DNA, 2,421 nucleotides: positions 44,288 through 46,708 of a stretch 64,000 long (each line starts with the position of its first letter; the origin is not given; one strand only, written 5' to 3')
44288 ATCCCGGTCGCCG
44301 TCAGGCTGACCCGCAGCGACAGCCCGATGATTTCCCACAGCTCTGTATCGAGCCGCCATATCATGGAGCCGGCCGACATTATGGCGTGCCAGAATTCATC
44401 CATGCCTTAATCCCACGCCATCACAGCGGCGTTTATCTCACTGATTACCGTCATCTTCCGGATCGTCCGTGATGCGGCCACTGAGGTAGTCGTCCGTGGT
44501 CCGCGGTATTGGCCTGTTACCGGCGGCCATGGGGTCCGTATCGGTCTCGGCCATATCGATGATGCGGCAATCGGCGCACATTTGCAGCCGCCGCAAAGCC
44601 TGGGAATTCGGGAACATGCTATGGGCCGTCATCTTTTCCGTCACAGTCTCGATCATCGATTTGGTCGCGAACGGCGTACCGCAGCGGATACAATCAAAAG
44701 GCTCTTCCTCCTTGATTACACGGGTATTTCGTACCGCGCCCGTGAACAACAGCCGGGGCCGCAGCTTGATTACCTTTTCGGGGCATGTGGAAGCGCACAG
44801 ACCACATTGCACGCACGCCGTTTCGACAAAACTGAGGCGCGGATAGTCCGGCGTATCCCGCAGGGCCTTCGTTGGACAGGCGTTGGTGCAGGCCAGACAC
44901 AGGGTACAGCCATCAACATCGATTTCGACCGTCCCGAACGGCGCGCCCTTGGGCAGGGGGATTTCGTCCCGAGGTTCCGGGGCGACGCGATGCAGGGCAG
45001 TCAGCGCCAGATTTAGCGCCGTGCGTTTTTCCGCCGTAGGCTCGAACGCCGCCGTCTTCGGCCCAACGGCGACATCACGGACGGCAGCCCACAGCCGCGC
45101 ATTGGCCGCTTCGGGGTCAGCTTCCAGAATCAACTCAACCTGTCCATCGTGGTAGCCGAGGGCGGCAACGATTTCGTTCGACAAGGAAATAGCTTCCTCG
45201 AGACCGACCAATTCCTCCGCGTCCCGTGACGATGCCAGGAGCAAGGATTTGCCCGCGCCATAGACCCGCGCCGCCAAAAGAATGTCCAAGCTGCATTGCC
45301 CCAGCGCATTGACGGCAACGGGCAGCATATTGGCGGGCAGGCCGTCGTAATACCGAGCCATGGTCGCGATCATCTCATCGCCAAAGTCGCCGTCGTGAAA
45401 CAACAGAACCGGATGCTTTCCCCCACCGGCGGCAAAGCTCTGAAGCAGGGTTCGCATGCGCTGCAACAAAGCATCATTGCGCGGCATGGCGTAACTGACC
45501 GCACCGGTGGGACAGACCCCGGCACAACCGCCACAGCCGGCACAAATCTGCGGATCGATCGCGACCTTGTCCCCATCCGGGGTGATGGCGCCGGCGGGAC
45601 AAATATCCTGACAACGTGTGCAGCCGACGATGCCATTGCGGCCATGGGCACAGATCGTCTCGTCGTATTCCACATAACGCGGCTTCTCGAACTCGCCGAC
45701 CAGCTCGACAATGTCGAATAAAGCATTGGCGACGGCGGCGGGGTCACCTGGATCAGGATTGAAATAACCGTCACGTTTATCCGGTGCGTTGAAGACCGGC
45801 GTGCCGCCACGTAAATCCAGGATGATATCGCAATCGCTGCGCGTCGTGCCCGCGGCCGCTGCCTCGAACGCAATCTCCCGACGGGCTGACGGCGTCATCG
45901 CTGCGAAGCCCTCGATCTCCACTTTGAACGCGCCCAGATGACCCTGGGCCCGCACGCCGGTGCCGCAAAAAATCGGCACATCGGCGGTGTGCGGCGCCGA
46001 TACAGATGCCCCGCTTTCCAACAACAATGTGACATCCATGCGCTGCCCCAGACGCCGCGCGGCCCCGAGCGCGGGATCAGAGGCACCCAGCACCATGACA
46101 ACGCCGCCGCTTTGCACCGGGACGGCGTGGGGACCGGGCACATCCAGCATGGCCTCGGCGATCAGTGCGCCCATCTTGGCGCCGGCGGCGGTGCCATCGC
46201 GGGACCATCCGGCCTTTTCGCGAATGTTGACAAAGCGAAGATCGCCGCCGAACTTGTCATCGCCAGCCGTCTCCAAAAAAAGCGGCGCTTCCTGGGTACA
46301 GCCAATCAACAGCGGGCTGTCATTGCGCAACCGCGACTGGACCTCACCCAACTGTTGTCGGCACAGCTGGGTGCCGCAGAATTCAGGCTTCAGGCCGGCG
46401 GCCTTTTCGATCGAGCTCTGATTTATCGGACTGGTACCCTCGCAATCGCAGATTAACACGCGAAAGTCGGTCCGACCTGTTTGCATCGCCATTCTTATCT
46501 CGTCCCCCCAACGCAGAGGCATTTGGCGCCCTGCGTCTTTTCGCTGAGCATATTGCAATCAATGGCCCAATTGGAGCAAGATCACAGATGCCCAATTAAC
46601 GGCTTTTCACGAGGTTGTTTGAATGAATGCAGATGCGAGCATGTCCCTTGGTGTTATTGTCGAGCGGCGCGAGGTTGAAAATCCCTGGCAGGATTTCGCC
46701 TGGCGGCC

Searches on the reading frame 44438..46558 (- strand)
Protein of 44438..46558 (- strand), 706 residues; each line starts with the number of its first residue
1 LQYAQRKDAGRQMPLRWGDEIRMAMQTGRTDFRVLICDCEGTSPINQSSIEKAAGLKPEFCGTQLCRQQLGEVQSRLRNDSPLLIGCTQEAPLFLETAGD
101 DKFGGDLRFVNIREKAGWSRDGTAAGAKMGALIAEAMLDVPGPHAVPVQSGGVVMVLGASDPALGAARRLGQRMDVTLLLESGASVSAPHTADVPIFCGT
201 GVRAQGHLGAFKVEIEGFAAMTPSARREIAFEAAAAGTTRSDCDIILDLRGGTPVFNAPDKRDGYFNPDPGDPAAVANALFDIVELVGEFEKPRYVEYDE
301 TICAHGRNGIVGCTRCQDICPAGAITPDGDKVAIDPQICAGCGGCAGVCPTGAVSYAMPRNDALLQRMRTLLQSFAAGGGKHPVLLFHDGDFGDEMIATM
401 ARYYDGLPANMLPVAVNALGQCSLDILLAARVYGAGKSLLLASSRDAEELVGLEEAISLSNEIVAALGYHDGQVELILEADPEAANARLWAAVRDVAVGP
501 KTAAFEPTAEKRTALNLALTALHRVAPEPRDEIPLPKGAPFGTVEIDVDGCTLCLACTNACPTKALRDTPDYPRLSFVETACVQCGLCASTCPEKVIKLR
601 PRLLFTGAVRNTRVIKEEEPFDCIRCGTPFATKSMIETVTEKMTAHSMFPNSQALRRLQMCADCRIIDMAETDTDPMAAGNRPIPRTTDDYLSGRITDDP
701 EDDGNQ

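Call 5: search_protein_families(library=pfam, proteins=[window:44438-46558:-], max_evalue=0.001)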
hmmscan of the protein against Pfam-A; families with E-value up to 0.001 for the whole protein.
window:44438-46558:- (706 aa): 11 families
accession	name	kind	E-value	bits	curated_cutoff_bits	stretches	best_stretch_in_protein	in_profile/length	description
PF12838.12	Fer4_7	-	2.9e-18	66.5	27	2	311-353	3-52/52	4Fe-4S dicluster domain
PF00037.32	Fer4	-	1.9e-16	59.5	21.1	3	544-566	1-23/24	4Fe-4S binding domain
PF13187.11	Fer4_9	-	1.9e-13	50.6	27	2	551-597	2-52/52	4Fe-4S dicluster domain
PF12837.12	Fer4_6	-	5.8e-13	48.5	25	2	331-353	1-23/24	4Fe-4S binding domain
PF13237.11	Fer4_10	-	1e-11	45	25.5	3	544-593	2-53/53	4Fe-4S dicluster domain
PF13484.11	Fer4_16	-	1.9e-11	45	30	0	312-328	4-20/66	4Fe-4S double cluster binding domain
PF12797.12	Fer4_2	-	5.6e-10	38.9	24.5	1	544-563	3-22/22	4Fe-4S binding domain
PF13183.11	Fer4_8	-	1.9e-09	38.3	27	0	544-564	47-67/68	4Fe-4S dicluster domain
PF14697.11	Fer4_21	-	3.6e-09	37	35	2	545-598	2-58/59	4Fe-4S dicluster domain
PF25160.1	LdpA_Fe-S-bd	-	8.5e-09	35.5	27.6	1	313-355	5-44/49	LdpA Fe-S cluster-binding domain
PF12800.12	Fer4_4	-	4.8e-05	23.8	24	0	549-563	2-16/17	4Fe-4S binding domain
